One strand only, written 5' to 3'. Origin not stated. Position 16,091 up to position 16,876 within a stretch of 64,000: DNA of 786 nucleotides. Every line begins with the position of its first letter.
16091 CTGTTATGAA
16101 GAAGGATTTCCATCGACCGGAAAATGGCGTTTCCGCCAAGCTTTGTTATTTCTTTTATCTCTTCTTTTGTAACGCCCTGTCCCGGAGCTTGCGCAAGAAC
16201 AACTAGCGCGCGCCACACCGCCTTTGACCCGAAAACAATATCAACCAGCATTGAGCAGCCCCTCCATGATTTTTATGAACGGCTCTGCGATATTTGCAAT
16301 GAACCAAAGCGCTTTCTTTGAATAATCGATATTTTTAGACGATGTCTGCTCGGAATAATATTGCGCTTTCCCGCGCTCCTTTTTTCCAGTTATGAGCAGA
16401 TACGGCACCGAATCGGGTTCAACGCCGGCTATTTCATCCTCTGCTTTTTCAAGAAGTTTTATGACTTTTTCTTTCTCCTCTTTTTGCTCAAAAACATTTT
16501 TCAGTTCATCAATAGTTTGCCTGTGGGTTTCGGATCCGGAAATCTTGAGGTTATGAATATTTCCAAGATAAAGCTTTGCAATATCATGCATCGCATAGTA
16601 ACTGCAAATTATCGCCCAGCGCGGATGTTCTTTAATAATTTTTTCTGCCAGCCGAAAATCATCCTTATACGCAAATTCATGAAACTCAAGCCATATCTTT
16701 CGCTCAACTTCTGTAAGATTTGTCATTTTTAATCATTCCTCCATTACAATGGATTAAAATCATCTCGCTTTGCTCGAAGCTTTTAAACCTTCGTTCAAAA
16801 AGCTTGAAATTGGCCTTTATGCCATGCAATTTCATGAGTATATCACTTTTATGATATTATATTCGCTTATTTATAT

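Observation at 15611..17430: Degenerate duplicate of the polB 3' end flanks a 1.75-kb HEPN/MNT + GNAT cassette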

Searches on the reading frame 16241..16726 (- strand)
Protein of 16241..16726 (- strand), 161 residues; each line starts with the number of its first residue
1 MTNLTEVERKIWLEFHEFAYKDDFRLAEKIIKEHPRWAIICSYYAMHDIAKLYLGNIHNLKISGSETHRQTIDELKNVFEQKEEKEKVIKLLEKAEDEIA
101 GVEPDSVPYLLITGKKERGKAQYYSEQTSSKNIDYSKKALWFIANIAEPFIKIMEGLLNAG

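Call 4: search_protein_families(library=pfam, proteins=[window:16241-16726:-], max_evalue=0.01)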
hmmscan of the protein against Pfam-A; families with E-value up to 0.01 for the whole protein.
window:16241-16726:- (161 aa): 1 family
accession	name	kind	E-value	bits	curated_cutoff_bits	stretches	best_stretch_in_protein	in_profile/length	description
PF01920.25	Prefoldin_2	-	0.0047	17.3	27.6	1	70-112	9-51/106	Prefoldin subunit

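Call 33: search_protein_families(library=ncbifam, proteins=[window:16241-16726:-], max_evalue=1)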
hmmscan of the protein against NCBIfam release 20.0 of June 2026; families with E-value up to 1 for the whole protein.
window:16241-16726:- (161 aa): 0 families

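Call 34: search_protein_families(library=padloc, proteins=[window:16241-16726:-], max_evalue=1)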
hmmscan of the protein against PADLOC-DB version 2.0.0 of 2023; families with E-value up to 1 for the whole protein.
window:16241-16726:- (161 aa): 1 family
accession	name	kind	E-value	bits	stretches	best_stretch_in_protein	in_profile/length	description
PDLC04884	PDC-S05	-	0.038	12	1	67-100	39-74/85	-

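Call 35: find_homologous_proteins(query=window:16241-16726:-, max_evalue=0.001)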
Query window:16241-16726:- (161 aa): 46 proteins with E <= 0.001 among 106 candidates.
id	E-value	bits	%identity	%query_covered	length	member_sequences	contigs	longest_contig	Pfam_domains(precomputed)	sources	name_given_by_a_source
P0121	9.1e-92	323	88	100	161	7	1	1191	-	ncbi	-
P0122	3.6e-89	315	87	100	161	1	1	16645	-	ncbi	-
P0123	2.7e-83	296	82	100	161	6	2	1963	-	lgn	-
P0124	3.6e-82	292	81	100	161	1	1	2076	-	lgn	-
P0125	3.3e-77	276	77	100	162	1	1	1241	-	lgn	-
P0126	1.1e-64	235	66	99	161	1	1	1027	-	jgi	-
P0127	3.4e-63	230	67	98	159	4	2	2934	-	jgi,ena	-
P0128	1.9e-61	225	64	98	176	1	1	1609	-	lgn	-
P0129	9.2e-60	219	63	92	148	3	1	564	-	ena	-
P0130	2.5e-58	215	63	98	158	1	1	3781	-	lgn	-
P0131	3.7e-58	214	60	98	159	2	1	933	-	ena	-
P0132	5.4e-57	210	60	100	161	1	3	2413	-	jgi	-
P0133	6.7e-57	210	61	98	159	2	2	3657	-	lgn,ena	-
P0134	8.5e-57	210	59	96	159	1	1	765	-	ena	-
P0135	3.0e-56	208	58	98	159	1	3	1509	-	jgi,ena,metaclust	metaclust:\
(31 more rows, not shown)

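Call 36: search_solved_structures(query=window:16241-16726:-, max_evalue=10)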
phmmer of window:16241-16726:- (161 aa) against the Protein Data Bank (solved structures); distinct sequences matched with E-value up to 10: 9.
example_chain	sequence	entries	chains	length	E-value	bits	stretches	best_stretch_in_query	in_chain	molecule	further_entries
5mfd_A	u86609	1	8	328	0.039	17.4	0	128-161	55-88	YIIIM''6AII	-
5aei_A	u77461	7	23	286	0.082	16.3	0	128-161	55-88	DESIGNED ARMADILLO REPEAT PROTEIN YIIIM5AII | YIIIM5AII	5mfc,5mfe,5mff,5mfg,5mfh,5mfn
4d49_A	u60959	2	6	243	0.26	14.7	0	134-161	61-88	ARMADILLO REPEAT PROTEIN ARM00027 | YIII(Dq.V1)4CPAF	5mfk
5mfm_C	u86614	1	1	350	0.31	14.4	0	128-161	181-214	Importin subunit alpha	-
5mfm_A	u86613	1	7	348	0.49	13.8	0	128-161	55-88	YIIIM6AII_GS11_(KR)5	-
8oh7_A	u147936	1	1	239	0.56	13.6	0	126-161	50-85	Designed Armadillo repeat protein with four internal modules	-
7qnp_AAA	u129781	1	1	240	0.67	13.3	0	126-161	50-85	Designed Armadillo Repeat Protein N(A4)M4C(AII)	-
4v3q_A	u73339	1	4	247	0.72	13.2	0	127-161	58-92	YIII_M4_AII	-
4db8_A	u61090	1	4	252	0.85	13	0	128-161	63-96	Armadillo-repeat Protein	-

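Call 38: find_encoding_contigs(protein=P0122, flank=8000, max_places=4)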
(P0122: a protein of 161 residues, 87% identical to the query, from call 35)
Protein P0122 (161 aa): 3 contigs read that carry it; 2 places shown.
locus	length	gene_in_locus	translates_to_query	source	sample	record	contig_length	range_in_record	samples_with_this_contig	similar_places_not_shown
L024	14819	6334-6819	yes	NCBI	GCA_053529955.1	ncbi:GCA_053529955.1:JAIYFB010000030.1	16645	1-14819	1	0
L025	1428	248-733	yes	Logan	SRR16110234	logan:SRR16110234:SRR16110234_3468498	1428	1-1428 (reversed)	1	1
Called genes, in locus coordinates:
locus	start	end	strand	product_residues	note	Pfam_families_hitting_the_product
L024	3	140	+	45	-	?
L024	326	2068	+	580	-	PF14716:HHH_8, PF00633:HHH (faint), PF14520:HHH_5, PF14791:DNA_pol_B_thumb, PF02811:PHP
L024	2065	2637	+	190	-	PF03167:UDG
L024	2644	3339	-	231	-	-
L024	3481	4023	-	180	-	-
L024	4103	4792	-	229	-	PF01963:TraB_PrgY_gumN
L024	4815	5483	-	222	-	PF00702:Hydrolase, PF13419:HAD_2, PF13242:Hydrolase_like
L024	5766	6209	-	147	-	-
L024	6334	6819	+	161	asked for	-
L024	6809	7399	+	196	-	PF12633:Adenyl_cycl_N, PF22600:MTPAP-like_central (weak), PF01909:NTP_transf_2, PF18765:Polbeta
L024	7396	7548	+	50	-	-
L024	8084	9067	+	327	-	PF17761:DUF1016_N, PF06250:YhcG_C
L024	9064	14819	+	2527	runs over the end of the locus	?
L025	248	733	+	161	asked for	-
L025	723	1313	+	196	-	PF12633:Adenyl_cycl_N, PF22600:MTPAP-like_central (weak), PF01909:NTP_transf_2, PF18765:Polbeta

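Call 44: find_related_loci(query=A1, collection=metagenome_contigs, flank=6000)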
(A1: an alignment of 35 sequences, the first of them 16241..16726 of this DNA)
Query A1 (161 aa) in metagenome_contigs; peptide patterns used: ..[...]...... (x = any residue, [..] = any of these).
295 stretches matched a pattern; 291 encode a relative of the query (tblastn E <= 1e-3); the best 80 are kept; 80 distinct loci.
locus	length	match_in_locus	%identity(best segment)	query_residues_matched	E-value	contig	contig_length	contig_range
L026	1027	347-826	66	1-160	4e-76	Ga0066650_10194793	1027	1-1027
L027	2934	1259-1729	67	1-157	2e-69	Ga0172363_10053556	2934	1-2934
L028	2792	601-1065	68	1-157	2e-68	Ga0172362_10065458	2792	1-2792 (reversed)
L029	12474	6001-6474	61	4-161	4e-63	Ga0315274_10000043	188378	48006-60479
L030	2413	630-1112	60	1-161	1e-63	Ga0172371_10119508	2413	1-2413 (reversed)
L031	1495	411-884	58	1-158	4e-65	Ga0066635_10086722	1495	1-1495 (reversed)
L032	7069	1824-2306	59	1-161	3e-62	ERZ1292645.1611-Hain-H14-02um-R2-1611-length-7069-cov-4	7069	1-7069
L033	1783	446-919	56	1-158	2e-58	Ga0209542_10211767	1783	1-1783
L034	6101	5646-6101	58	1-152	4e-57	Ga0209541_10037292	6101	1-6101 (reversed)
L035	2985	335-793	58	1-158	5e-57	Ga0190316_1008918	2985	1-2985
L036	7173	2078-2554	55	1-161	5e-56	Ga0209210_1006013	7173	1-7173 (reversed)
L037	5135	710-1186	55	1-161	5e-56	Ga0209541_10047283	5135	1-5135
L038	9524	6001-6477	55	1-161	8e-56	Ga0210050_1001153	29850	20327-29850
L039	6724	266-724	58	1-158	1e-55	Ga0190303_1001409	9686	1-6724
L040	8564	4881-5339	58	1-158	1e-55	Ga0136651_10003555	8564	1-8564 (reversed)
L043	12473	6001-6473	66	1-158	1e-57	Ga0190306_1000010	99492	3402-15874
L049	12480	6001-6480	49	4-158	7e-44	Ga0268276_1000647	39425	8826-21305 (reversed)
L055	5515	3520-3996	45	1-158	6e-36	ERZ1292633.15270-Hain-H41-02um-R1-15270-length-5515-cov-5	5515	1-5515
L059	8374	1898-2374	40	3-158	8e-36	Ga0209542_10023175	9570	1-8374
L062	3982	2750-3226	41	3-158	4e-35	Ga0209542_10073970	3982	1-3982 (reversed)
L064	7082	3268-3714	45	4-158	1e-34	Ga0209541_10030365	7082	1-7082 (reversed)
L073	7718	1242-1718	41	1-158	2e-32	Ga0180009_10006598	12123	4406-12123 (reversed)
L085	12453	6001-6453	34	1-158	2e-28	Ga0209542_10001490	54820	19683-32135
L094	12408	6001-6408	36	8-150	8e-25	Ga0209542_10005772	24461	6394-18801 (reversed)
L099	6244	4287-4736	38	1-161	2e-23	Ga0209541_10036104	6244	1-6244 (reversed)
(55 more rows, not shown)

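Call 45: find_related_loci(query=A1, collection=viral_contigs, flank=6000)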
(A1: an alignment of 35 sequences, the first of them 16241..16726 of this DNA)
Query A1 (161 aa) in viral_contigs; peptide patterns used: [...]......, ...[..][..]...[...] (x = any residue, [..] = any of these).
7 stretches matched a pattern, but none encodes a relative of the query by tblastn (E <= 1e-3).

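Call 54: search_protein_families(library=pfam, proteins=[L073:68-1084:+, L094:5177-5854:+, L049:2852-5854:+, L049:7229-8620:+, L027:2450-2932:+, L062:750-2648:+, L099:2671-3888:-, L043:7225-8871:+, L064:2279-2890:+, L064:1611-2282:+], max_evalue=0.001)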
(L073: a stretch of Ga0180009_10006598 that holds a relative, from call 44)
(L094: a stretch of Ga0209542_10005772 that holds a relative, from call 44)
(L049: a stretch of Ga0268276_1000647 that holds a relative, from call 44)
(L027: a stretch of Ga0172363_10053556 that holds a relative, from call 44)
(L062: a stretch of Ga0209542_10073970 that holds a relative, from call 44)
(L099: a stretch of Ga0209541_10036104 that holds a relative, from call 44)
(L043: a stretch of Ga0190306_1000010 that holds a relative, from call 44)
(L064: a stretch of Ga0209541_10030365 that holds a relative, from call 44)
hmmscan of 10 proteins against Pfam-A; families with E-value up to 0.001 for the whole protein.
L073:68-1084:+ (338 aa): 2 families
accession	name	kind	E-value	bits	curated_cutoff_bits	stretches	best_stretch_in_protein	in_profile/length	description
PF00710.25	Asparaginase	-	5.8e-51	173.2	22.5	1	2-181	16-190/193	Asparaginase, N-terminal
PF17763.6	Asparaginase_C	-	2.7e-16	60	34.6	1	202-314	2-105/114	Glutaminase/Asparaginase C-terminal domain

L094:5177-5854:+ (225 aa): 4 families
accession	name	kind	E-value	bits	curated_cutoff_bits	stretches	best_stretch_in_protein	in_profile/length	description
PF13419.12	HAD_2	-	1e-28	101.1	23.8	1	11-198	1-177/178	Haloacid dehalogenase-like hydrolase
PF00702.32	Hydrolase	-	2.2e-23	84.1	26.4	1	8-193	1-191/191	haloacid dehalogenase-like hydrolase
PF13242.12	Hydrolase_like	-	2.7e-13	50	22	1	155-210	4-59/75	HAD-hyrolase-like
PF12710.13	HAD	-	0.0005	21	27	1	11-181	1-181/189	haloacid dehalogenase-like hydrolase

L049:2852-5854:+ (1000 aa): 0 families

L049:7229-8620:+ (463 aa): 2 families
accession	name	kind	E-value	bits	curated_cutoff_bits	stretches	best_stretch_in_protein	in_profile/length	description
PF13173.12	AAA_14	-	5e-34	117.5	27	1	56-190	2-129/129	AAA domain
PF13635.12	DUF4143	-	2.8e-22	79.6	28.1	1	248-401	2-159/160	Domain of unknown function (DUF4143)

L027:2450-2932:+ (161 aa): 1 family
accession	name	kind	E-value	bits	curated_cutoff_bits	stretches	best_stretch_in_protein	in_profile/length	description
PF02350.25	Epimerase_2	-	1.8e-54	185.3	30.6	1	26-160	12-149/347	UDP-N-acetylglucosamine 2-epimerase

L062:750-2648:+ (632 aa): 6 families
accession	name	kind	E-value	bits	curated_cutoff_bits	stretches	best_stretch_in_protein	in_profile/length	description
PF10996.14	Beta-Casp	-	2e-29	103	27.7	1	416-541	1-120/120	Beta-Casp domain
PF07521.17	RMMBL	-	1e-17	64.3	21.6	1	560-623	2-63/63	Zn-dependent metallo-hydrolase RNA specificity domain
PF17214.9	KH_TffA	-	7.3e-15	55.1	22.6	1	2-63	5-67/68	Transcription termination factor FttA, KH domain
PF16661.11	Lactamase_B_6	-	1.7e-14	54.1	27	1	193-359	1-173/193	Metallo-beta-lactamase superfamily domain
PF12706.13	Lactamase_B_2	-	4e-11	43.3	27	1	200-356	2-151/200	Beta-lactamase superfamily domain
PF00753.33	Lactamase_B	-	3.8e-09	37.2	22.7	1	188-355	5-157/196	Metallo-beta-lactamase superfamily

L099:2671-3888:- (405 aa): 2 families
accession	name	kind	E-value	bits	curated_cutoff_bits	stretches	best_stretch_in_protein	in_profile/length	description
PF00149.33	Metallophos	-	5e-16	60.1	21.5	1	1-200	1-190/191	Calcineurin-like phosphoesterase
PF12850.12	Metallophos_2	-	7.1e-07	29.8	27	1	1-223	1-140/154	Calcineurin-like phosphoesterase superfamily domain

L043:7225-8871:+ (548 aa): 4 families
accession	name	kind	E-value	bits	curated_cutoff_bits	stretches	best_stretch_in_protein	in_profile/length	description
PF01637.24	ATPase_2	-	9.7e-15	55.4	33.2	1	39-281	1-222/225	ATPase domain predominantly from Archaea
PF13173.12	AAA_14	-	2.5e-06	28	27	0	152-226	38-108/129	AAA domain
PF13191.12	AAA_16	-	4.5e-06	27.7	32.6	1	39-187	2-144/167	AAA ATPase domain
PF13412.12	HTH_24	-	0.00096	19.1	21.9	0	348-381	14-47/48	Winged helix-turn-helix DNA-binding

L064:2279-2890:+ (203 aa): 0 families

L064:1611-2282:+ (223 aa): 3 families
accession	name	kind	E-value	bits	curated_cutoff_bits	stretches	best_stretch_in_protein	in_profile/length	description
PF01909.29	NTP_transf_2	-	6.8e-10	39.6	21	1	130-200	18-84/93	Nucleotidyltransferase domain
PF18765.7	Polbeta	-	8e-08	32.8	26.9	1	129-205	16-83/93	Polymerase beta, Nucleotidyltransferase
PF22600.2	MTPAP-like_central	-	8.9e-05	23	27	1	107-169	22-81/139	Poly(A) RNA polymerase, mitochondrial-like, central palm domain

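Call 58: search_protein_families(library=pfam, proteins=[L059:4426-4662:+, L059:4667-4996:+, L059:5109-5393:+, L094:2405-2749:-, L094:2730-3515:-, L055:2212-3015:-, L055:3002-3256:-, L085:4463-4837:+, L085:4863-5804:+, L036:1676-1912:-], max_evalue=0.01)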
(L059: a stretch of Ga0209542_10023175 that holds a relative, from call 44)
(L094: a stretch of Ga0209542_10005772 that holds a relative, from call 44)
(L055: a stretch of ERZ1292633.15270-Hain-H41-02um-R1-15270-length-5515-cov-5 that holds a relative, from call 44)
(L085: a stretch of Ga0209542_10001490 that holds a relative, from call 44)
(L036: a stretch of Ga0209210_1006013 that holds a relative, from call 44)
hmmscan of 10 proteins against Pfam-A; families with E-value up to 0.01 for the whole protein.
L059:4426-4662:+ (78 aa): 1 family
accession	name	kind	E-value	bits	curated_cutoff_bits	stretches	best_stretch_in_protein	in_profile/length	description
PF14076.12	DUF4258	-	7.1e-06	26.7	25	1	9-67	1-69/71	Domain of unknown function (DUF4258)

L059:4667-4996:+ (109 aa): 3 families
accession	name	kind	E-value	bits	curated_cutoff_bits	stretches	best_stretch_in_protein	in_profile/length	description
PF04014.23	MazE_antitoxin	-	3.1e-05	24.3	24.7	1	67-99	1-32/48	Antidote-toxin recognition MazE, bacterial antitoxin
PF15731.11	MqsA_antitoxin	-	0.00024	21.7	30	1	1-54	1-58/131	Antitoxin component of bacterial toxin-antitoxin system, MqsA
PF24292.1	DUF7479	-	0.0085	16.6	27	0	1-44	3-44/60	Domain of unknown function (DUF7479)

L059:5109-5393:+ (94 aa): 0 families

L094:2405-2749:- (114 aa): 1 family
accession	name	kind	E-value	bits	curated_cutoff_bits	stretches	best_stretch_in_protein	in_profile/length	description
PF12452.13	DUF3685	-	0.00046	20.4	25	1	4-58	37-91/192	Protein of unknown function (DUF3685)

L094:2730-3515:- (261 aa): 3 families
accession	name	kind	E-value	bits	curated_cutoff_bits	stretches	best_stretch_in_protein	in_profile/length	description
PF01909.29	NTP_transf_2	-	0.00044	21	21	1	63-158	4-91/93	Nucleotidyltransferase domain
PF18765.7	Polbeta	-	0.00051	20.6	26.9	1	61-127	1-72/93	Polymerase beta, Nucleotidyltransferase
PF22014.2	DUF6932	-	0.0058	17.5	27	0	62-128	40-117/142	Family of unknown function (DUF6932)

L055:2212-3015:- (267 aa): 1 family
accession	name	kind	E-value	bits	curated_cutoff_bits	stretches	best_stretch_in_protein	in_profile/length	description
PF01963.22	TraB_PrgY_gumN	-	0.00016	22.1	26.8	0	178-245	178-245/263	TraB/PrgY/gumN family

L055:3002-3256:- (84 aa): 0 families

L085:4463-4837:+ (124 aa): 1 family
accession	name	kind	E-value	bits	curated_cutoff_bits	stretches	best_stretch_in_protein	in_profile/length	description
PF02498.22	Bro-N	-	1.3e-05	26.1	25.6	1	25-76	9-60/96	BRO family, N-terminal domain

L085:4863-5804:+ (313 aa): 1 family
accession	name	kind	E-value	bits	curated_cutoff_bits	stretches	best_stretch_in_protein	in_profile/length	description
PF02661.23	Fic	-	3.9e-21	76.1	24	1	154-256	2-93/93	Fic/DOC family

L036:1676-1912:- (78 aa): 2 families
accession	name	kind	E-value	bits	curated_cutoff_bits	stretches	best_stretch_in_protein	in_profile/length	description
PF24434.1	DUF7557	-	4.7e-07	29.6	25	1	4-41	2-38/45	Family of unknown function (DUF7557)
PF02697.20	VAPB_antitox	-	0.0075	17.5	27.9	0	5-59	2-65/69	Putative antitoxin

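Call 63: predict_structure(alignment_id=A1)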
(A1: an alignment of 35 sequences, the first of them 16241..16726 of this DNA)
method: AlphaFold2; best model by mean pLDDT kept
length: 161 residues; sequences in the alignment: 35
mean_pLDDT: 88.5   pTM: 0.87
mean pLDDT of the five models: 88.5, 88.0, 86.5, 85.4, 83.2
residues with pLDDT >= 90: 106; 70-90: 37; 50-70: 18; < 50: 0
segments of 3 or more residues with pLDDT < 50: none
pLDDT, mean of each block of 10 residues (from residue 1): 89 98 98 93 98 96 92 93 85 66 83 94 69 79 95 92 59
secondary structure, 60 per line:
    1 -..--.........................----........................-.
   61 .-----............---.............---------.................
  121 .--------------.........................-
elements in order: H6-30 H35-58 H67-78 H82-94 H104-121 H136-160
